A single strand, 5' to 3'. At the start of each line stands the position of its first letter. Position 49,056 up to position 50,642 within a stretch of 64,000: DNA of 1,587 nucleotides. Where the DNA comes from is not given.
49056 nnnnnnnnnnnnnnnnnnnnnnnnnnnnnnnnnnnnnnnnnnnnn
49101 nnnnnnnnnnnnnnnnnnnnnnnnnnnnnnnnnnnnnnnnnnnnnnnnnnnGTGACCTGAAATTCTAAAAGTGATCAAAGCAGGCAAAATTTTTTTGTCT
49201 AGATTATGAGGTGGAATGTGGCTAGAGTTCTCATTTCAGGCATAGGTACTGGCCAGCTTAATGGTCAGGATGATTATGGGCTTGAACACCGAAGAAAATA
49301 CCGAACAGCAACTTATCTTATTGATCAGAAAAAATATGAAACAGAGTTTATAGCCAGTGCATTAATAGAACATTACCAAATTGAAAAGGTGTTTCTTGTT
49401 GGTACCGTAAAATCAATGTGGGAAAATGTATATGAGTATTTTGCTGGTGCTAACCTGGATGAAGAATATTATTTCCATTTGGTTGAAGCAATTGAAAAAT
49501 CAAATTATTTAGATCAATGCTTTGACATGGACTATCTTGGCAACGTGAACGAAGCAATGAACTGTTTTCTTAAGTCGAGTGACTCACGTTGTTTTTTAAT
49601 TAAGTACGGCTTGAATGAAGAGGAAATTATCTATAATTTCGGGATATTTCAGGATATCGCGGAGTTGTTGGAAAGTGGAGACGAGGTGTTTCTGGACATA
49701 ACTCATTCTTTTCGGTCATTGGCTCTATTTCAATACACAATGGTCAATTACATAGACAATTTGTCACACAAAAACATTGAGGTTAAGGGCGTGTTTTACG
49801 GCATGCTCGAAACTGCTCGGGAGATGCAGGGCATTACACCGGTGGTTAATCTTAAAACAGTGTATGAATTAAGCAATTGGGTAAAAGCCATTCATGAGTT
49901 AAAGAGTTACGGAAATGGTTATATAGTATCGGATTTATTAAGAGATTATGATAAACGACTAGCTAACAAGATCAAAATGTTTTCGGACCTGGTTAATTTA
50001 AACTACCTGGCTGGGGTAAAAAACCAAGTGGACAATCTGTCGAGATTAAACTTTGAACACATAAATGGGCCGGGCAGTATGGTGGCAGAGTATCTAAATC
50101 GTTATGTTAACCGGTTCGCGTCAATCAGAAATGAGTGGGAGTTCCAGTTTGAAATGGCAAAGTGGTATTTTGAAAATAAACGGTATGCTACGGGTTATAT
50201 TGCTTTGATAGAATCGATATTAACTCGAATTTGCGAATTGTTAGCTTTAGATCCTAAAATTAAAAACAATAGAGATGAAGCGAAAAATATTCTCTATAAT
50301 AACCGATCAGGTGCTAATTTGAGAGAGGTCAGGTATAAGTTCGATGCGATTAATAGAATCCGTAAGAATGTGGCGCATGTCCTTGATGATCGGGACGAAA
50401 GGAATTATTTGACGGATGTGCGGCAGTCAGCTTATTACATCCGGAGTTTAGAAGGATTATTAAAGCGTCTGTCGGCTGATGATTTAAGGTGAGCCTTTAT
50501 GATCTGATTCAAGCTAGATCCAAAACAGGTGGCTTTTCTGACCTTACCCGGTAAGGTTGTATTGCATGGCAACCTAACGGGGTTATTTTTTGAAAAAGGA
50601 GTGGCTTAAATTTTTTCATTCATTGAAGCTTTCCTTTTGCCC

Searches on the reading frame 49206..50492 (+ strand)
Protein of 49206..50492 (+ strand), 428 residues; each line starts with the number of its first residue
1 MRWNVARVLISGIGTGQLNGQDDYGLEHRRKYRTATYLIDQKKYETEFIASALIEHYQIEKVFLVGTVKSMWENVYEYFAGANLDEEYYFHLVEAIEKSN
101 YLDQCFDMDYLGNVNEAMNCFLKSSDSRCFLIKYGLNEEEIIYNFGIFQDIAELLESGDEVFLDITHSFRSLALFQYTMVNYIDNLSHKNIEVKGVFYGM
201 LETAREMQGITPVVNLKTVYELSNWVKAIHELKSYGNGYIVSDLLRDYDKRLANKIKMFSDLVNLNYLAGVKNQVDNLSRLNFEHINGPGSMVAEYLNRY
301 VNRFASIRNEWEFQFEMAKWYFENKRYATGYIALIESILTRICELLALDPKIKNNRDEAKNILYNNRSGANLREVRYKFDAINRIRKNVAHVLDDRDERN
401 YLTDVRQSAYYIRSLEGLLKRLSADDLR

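Call 32: search_protein_families(library=pfam, proteins=[window:49206-50492:+], max_evalue=0.001)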
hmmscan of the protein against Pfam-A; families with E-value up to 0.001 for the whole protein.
window:49206-50492:+ (428 aa): 0 families

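Call 43: search_protein_families(library=padloc, proteins=[window:49206-50492:+], max_evalue=0.001)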
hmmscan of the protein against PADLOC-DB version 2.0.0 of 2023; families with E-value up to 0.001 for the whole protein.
window:49206-50492:+ (428 aa): 23 families
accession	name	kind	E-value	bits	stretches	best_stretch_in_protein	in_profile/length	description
PDLC01826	CARF2--CARF_HEPN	-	1.2e-126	421.1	1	6-420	2-392/393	-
PDLC01845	CARF2--CARF_HEPN_Unk_f1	-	2.1e-89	298.9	1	6-392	2-392/629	-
PDLC01032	Csx1/Csm6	-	5.9e-68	228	1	7-388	3-316/412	CARF+HEPN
PDLC01843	CARF2--CARF_HEPN_CSX20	-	9e-57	191.1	1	6-406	2-366/498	-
PDLC01345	Csx1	-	5e-51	172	1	8-344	1-264/267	CAS-III; associated_signaling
PDLC01825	CARF2--CARF_HEPN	-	1e-49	167.6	1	8-421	3-379/382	-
PDLC01281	Csx1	-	2.6e-44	149.5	1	8-245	1-190/191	CAS-III; associated_signaling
PDLC01824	CARF2--CARF_HEPN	-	6.2e-42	142.4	1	30-387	11-331/376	-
PDLC01621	Csx1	-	4.9e-40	136.2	1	25-400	9-333/340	CAS-III; associated_signaling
PDLC01834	CARF2--CARF_HEPN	-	4.7e-26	89.5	1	8-394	4-370/404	-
PDLC01284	Csx1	-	2e-25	88.3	1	52-391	4-289/289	CAS-III; associated_signaling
PDLC01839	CARF2--CARF_HEPN_CARF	-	2.9e-24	83.7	1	132-281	74-211/518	-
PDLC01832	CARF2--CARF_HEPN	-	1.6e-17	61.9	1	145-237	93-180/416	-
PDLC01844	CARF2--CARF_HEPN_CSX3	-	1.5e-16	58.4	1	31-253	11-185/464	-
PDLC01840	CARF2--CARF_HEPN_CARF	-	1.7e-16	58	1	128-252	77-190/547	-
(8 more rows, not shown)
